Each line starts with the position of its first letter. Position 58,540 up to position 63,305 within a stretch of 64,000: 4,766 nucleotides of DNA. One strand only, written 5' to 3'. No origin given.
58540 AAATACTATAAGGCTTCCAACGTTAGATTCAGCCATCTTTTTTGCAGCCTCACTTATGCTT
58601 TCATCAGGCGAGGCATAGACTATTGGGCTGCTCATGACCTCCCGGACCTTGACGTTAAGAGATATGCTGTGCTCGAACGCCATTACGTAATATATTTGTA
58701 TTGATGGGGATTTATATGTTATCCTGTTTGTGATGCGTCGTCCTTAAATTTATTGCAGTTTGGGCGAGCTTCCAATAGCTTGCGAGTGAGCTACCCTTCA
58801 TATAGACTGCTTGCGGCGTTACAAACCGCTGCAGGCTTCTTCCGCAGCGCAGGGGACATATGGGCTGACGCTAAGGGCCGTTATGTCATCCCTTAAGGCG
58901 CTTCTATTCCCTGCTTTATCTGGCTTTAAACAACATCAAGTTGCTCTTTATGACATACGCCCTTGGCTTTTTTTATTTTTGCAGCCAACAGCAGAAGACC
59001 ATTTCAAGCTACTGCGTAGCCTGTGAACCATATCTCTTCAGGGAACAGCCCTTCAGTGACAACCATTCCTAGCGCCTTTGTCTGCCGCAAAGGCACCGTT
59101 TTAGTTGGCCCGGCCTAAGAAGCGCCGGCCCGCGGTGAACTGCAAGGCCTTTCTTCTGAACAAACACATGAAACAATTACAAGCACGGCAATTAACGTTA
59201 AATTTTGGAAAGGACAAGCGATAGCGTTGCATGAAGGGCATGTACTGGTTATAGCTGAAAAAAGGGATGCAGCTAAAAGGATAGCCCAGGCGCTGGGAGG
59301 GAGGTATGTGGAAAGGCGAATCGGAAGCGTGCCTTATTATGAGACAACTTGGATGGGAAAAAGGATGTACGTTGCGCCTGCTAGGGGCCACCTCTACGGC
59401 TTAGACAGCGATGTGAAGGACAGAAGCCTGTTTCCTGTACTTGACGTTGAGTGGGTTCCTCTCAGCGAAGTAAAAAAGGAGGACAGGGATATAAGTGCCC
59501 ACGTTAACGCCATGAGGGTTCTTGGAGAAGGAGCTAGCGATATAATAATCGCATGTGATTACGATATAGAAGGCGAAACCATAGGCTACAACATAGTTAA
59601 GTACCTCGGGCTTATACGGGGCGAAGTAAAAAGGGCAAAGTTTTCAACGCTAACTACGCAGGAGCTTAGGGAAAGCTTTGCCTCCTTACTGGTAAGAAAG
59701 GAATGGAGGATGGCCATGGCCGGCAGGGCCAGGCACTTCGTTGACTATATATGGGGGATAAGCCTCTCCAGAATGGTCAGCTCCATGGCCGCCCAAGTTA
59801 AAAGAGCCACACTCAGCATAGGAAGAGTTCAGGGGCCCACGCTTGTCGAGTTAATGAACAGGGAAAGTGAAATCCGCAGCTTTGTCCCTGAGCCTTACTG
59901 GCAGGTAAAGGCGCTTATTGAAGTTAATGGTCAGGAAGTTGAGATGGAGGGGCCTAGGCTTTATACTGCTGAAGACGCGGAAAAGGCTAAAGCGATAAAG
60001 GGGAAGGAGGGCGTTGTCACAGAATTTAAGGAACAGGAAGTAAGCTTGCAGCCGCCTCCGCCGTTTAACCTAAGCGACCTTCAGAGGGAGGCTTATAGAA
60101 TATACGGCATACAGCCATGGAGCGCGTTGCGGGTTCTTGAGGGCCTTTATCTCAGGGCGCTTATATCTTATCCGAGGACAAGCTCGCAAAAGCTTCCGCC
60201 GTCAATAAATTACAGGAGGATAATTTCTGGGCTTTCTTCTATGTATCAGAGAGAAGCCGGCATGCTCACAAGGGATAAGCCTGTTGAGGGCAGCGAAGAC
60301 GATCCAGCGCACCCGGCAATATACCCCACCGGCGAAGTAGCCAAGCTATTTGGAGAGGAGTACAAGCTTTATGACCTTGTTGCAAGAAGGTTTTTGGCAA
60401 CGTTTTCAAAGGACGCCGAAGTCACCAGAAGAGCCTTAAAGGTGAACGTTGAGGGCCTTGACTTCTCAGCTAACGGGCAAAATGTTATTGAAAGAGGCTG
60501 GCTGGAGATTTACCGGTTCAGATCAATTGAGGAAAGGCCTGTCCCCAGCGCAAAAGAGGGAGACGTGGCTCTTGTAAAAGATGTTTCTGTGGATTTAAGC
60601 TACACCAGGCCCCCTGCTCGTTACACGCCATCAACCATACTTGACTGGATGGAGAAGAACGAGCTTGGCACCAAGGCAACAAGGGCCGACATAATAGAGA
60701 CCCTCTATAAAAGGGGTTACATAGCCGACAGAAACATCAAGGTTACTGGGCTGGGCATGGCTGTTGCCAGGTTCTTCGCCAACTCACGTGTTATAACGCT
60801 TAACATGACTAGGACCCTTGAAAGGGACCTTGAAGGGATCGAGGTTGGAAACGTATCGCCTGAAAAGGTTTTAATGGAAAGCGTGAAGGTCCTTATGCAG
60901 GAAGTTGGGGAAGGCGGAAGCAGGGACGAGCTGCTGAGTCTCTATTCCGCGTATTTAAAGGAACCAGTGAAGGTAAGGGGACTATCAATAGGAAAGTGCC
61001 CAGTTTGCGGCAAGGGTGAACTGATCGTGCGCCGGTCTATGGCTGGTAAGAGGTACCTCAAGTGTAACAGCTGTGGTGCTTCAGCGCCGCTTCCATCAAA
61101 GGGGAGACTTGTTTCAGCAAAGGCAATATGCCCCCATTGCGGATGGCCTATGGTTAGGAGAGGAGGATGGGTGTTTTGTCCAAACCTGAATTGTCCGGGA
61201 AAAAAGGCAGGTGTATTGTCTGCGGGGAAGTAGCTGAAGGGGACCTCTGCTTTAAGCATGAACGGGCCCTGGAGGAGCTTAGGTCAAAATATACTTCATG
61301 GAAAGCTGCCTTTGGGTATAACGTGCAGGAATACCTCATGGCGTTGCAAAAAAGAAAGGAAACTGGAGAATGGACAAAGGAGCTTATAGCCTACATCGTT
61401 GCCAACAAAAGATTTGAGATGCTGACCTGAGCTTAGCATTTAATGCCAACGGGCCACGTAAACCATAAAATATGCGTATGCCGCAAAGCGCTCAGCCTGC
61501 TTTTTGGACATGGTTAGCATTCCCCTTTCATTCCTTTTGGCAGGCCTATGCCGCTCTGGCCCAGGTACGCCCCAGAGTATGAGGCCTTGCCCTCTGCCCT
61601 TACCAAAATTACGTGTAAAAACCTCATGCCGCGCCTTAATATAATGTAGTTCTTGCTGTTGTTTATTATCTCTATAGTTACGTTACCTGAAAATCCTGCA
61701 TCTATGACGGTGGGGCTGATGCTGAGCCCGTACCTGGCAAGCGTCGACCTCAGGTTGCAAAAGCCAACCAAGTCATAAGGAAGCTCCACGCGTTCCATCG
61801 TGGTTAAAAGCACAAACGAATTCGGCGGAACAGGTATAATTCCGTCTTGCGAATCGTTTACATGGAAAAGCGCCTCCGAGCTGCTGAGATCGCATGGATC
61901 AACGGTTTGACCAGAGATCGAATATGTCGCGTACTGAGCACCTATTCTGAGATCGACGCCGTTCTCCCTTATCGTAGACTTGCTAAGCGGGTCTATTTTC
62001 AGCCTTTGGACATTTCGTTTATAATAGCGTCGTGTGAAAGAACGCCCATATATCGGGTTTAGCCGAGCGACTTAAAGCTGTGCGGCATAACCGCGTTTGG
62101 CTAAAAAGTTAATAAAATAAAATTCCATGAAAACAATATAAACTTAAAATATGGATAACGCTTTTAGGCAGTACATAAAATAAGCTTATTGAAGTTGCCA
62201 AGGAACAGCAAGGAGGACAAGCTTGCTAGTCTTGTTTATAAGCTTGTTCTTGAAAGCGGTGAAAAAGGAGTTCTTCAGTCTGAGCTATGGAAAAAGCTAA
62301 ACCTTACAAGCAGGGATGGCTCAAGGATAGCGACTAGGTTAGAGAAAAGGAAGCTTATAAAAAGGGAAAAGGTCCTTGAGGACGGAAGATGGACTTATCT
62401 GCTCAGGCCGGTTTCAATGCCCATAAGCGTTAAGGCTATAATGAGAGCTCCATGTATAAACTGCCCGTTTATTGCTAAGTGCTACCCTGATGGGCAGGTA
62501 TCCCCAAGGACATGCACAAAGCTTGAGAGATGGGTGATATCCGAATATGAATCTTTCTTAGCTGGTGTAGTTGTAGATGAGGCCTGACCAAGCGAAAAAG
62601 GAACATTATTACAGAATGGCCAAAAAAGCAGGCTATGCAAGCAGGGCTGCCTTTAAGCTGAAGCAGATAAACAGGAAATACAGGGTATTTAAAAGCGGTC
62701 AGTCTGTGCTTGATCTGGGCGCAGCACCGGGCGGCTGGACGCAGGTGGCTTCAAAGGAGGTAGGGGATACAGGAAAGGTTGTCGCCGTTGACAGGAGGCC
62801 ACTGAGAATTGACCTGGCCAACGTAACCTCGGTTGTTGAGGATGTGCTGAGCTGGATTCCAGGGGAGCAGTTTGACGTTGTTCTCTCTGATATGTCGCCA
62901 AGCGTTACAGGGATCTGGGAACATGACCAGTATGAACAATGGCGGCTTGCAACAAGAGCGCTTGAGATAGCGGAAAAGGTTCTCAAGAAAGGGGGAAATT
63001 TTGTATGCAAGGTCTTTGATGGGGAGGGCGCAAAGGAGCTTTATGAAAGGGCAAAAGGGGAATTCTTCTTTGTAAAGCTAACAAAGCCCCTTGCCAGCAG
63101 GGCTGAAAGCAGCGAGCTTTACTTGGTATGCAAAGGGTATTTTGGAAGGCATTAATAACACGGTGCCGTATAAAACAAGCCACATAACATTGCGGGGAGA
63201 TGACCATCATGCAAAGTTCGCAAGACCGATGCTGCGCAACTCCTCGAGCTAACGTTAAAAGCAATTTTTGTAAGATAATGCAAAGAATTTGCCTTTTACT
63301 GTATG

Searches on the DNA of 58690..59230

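Call 66: search_rna_families(source=window, start=58690, end=59230, threshold=evalue, max_evalue=10)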
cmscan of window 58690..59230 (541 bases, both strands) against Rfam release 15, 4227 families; matches with E-value up to 10: 0.
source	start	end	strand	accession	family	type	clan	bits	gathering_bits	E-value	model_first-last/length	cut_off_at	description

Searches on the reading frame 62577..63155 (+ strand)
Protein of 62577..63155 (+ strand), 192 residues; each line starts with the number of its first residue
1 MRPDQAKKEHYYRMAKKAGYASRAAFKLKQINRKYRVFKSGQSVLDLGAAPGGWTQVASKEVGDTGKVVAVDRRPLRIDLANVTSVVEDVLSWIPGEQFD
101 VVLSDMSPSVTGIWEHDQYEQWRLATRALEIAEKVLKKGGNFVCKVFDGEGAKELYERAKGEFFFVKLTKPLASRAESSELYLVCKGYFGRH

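Call 44: find_encoding_contigs(protein=window:62577-63155:+, flank=10000, max_places=4)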
Protein window:62577-63155:+ (192 aa): 2 contigs read that carry it; 1 place shown.
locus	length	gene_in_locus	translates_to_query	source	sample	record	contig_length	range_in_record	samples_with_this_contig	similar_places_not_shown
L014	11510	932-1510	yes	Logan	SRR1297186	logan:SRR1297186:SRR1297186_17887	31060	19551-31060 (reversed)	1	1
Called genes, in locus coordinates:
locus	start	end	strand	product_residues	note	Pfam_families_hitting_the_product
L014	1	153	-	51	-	?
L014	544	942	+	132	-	PF05158:RNA_pol_Rpc34 (faint)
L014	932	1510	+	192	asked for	PF01728:FtsJ, PF01189:Methyltr_RsmB-F (faint), PF13847:Methyltransf_31 (weak)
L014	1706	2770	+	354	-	PF02463:SMC_N (weak), PF00005:ABC_tran, PF13304:AAA_21 (faint), PF17912:OB_MalK, PF08402:TOBE_2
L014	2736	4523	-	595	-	PF00528:BPD_transp_1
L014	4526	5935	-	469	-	PF01547:SBP_bac_1, PF13416:SBP_bac_8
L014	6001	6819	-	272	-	PF00248:Aldo_ket_red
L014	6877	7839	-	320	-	PF02775:TPP_enzyme_C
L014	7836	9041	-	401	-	PF01855:POR_N, PF02780:Transketolase_C (weak), PF17147:PFOR_II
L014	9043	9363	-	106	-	PF25160:LdpA_Fe-S-bd (faint), PF12797:Fer4_2 (faint), PF00037:Fer4 (weak), PF12837:Fer4_6 (faint), PF13237:Fer4_10, PF14697:Fer4_21, PF12838:Fer4_7 (weak), PF13187:Fer4_9 (weak)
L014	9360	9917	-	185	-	PF01558:POR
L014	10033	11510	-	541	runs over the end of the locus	PF01921:tRNA-synt_1f (faint), PF09334:tRNA-synt_1g, PF19303:Anticodon_3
